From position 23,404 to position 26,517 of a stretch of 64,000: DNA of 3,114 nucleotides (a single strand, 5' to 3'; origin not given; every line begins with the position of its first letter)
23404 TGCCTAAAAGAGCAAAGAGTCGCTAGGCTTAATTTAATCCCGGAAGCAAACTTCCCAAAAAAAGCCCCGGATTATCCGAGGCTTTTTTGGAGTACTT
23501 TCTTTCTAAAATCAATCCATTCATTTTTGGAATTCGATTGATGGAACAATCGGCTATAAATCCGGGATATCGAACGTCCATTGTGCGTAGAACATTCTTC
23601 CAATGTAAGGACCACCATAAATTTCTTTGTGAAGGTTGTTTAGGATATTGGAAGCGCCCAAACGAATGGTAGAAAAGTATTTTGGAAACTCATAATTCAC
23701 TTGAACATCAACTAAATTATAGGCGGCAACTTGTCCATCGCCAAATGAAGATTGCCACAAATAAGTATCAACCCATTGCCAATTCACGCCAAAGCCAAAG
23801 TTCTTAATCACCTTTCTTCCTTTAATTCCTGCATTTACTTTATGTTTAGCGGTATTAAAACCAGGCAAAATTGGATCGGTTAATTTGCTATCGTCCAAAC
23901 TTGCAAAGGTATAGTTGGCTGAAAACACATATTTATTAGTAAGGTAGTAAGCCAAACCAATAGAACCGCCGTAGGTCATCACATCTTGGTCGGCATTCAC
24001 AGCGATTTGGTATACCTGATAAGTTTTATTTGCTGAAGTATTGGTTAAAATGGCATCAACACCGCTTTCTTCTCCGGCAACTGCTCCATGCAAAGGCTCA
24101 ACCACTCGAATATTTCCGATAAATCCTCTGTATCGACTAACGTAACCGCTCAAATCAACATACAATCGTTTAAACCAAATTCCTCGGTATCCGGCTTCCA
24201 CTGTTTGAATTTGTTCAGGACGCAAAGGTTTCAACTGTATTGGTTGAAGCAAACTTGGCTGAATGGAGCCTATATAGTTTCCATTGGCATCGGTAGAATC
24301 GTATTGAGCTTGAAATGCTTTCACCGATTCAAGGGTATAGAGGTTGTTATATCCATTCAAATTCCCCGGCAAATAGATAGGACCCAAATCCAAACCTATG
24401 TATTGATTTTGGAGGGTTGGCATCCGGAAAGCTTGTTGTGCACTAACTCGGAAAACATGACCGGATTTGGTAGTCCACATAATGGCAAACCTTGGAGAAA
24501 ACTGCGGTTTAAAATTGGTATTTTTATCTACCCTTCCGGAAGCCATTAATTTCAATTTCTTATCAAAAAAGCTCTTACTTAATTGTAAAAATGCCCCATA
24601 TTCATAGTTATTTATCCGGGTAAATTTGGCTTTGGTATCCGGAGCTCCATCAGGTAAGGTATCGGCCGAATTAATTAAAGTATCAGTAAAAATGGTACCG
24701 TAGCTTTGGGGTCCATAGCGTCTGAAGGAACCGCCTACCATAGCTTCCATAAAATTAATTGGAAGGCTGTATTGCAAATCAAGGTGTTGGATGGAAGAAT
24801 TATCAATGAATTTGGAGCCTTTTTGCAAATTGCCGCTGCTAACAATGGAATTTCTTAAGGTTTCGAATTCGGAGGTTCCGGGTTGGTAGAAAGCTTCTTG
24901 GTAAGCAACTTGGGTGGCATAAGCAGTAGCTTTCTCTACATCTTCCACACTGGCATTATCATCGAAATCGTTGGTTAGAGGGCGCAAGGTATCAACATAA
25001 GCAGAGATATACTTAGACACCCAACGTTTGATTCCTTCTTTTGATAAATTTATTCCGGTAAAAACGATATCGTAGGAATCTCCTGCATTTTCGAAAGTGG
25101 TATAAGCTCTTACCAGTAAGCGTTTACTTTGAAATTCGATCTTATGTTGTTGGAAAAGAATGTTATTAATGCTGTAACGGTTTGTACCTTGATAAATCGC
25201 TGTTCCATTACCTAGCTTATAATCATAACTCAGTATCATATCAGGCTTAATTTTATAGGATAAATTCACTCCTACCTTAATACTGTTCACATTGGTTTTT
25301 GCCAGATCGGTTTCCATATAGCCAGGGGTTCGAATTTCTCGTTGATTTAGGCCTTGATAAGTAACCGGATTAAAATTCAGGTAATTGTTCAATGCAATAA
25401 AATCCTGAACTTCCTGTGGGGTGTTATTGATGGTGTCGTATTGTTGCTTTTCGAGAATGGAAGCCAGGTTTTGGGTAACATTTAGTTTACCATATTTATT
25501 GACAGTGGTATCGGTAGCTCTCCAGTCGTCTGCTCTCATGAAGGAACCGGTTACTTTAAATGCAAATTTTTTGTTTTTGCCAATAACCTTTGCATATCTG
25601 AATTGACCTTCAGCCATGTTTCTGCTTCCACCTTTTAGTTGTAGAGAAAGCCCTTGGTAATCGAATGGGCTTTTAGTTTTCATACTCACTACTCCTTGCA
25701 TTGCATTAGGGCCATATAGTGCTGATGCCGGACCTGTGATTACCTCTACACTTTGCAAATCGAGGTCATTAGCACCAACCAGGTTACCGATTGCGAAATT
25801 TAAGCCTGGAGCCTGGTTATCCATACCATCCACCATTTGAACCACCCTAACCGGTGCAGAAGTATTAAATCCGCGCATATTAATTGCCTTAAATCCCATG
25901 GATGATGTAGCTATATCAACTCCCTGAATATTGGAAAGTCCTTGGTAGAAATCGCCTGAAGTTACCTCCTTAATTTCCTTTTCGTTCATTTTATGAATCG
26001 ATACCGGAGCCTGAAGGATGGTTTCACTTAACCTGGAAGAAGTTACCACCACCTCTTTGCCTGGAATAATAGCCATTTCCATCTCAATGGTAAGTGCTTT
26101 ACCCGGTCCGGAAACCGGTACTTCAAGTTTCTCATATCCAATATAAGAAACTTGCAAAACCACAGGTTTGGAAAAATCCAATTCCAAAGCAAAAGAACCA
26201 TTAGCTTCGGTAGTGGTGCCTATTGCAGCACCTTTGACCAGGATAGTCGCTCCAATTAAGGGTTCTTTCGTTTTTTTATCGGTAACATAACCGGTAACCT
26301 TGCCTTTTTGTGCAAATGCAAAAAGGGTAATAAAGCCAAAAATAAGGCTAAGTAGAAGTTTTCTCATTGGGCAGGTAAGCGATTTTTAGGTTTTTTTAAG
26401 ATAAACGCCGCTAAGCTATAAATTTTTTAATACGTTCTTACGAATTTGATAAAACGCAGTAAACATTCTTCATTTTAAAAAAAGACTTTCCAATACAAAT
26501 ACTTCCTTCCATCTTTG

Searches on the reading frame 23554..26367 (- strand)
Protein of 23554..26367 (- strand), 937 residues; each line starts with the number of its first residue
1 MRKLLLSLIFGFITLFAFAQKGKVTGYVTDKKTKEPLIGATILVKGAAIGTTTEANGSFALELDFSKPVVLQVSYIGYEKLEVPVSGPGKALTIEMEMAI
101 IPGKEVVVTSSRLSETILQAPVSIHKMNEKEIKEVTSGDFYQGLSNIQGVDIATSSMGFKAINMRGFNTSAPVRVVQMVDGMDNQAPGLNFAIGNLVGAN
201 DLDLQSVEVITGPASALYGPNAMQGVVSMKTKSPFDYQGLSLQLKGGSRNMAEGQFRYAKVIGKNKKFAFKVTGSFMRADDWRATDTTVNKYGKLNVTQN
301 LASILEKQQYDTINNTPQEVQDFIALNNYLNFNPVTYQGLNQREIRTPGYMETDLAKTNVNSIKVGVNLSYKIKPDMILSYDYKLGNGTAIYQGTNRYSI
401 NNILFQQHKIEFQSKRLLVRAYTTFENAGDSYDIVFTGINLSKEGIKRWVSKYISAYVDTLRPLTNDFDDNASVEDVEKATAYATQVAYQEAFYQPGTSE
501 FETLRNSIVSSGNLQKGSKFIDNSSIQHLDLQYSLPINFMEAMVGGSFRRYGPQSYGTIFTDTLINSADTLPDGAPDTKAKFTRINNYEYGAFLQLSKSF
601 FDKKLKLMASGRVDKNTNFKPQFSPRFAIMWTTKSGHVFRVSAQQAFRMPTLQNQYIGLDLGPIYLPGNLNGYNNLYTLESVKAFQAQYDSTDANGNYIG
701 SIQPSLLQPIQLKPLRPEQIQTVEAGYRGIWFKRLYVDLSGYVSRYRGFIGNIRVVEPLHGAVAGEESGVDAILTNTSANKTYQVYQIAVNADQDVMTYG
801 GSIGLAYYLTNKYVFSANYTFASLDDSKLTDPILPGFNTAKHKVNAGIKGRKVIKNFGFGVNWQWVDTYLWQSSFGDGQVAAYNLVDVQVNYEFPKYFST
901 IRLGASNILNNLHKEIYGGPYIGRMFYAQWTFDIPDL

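Call 88: search_protein_families(library=pfam, proteins=[window:23554-26367:-], max_evalue=0.00001)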
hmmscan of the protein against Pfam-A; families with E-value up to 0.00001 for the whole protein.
window:23554-26367:- (937 aa): 4 families
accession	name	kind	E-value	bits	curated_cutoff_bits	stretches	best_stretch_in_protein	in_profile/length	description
PF00593.30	TonB_dep_Rec_b-barrel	-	3.2e-27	96.9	27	1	492-908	84-436/436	TonB dependent receptor-like, beta-barrel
PF13715.12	CarbopepD_reg_2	-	1.2e-17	64.2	32.2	1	24-108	1-88/88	CarboxypepD_reg-like domain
PF07715.20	Plug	-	4.4e-14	53.3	23.9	1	119-226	4-107/107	TonB-dependent Receptor Plug Domain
PF13620.12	CarboxypepD_reg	-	1.3e-10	41.9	32.3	1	24-96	2-79/82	Carboxypeptidase regulatory-like domain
